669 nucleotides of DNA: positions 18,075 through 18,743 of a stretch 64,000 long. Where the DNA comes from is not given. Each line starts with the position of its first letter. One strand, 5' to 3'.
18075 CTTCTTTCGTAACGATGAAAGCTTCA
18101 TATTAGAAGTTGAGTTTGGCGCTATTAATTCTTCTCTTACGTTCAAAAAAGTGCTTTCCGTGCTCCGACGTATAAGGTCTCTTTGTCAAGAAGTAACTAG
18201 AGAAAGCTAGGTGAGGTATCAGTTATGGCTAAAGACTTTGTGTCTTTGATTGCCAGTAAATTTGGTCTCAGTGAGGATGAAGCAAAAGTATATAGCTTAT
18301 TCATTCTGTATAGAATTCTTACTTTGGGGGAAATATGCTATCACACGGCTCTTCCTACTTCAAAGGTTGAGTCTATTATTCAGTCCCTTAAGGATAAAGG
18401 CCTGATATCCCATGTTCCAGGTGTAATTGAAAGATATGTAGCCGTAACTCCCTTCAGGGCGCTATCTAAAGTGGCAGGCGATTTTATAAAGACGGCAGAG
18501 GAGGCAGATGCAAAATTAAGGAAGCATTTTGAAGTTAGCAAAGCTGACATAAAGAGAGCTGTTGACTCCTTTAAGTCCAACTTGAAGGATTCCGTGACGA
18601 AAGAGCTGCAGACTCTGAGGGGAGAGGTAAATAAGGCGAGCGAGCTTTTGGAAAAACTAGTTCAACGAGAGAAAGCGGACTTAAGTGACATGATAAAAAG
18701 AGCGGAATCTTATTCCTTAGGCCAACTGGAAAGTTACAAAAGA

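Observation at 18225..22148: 1307-aa protein with TrmB-type wHTH, ~1000-residue continuous coiled coil and TrmB-C-like tail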

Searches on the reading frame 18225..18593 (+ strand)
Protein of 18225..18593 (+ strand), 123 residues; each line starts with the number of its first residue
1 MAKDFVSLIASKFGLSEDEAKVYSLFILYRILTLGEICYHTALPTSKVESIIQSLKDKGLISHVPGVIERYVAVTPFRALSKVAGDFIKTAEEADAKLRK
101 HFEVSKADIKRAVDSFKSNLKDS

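Call 13: search_protein_families(library=pfam, proteins=[window:18225-18593:+], max_evalue=10)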
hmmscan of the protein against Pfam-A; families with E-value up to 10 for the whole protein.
seq(123 aa): 9 families
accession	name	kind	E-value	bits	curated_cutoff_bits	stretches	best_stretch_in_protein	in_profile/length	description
PF01978.25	TrmB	-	3.9e-11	43.1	25.6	1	12-76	3-67/68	Sugar-specific transcriptional regulator TrmB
PF09339.16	HTH_IclR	-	0.0088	16.2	22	1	32-63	19-50/52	IclR helix-turn-helix domain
PF05402.18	PqqD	-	0.0098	16.6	23.4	1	90-121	31-62/67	Coenzyme PQQ synthesis protein D (PqqD)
PF24409.1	wHTH-PRTase_assc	-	0.012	16.1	27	1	36-62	16-42/83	wHTH-PRTase associated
PF21120.3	MCM_WH_arc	-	0.017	15.6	26.1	1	45-61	38-54/63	Archaeal MCM, winged-helix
PF12802.13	MarR_2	-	0.018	15.6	27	1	32-64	21-53/61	MarR family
PF10007.15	DUF2250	-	0.088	13.4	24.4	1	37-66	28-57/93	Uncharacterized protein conserved in archaea (DUF2250)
PF13730.12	HTH_36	-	0.15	12.3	25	0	37-61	31-55/55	Helix-turn-helix domain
PF02082.26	Rrf2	-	0.17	12.5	30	1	30-67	22-59/132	Iron-dependent Transcriptional regulator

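Call 84: search_solved_structures(query=window:18225-18593:+, max_evalue=0.01, show_alignments=3)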
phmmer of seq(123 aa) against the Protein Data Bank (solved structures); distinct sequences matched with E-value up to 0.01: 4.
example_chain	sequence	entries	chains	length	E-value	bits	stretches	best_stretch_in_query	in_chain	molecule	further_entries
5bpd_A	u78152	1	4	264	6.7e-07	32.6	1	2-101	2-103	TrmBL2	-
5bqt_A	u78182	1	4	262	1.1e-06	31.8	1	5-101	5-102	Putative HTH-type transcriptional regulator TrmBL2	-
5box_A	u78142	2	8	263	1.2e-06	31.8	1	5-101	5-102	Putative HTH-type transcriptional regulator TrmBL2 | TrmBL2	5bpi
3qph_A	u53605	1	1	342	0.00084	22.6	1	8-83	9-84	TrmB, a global transcription regulator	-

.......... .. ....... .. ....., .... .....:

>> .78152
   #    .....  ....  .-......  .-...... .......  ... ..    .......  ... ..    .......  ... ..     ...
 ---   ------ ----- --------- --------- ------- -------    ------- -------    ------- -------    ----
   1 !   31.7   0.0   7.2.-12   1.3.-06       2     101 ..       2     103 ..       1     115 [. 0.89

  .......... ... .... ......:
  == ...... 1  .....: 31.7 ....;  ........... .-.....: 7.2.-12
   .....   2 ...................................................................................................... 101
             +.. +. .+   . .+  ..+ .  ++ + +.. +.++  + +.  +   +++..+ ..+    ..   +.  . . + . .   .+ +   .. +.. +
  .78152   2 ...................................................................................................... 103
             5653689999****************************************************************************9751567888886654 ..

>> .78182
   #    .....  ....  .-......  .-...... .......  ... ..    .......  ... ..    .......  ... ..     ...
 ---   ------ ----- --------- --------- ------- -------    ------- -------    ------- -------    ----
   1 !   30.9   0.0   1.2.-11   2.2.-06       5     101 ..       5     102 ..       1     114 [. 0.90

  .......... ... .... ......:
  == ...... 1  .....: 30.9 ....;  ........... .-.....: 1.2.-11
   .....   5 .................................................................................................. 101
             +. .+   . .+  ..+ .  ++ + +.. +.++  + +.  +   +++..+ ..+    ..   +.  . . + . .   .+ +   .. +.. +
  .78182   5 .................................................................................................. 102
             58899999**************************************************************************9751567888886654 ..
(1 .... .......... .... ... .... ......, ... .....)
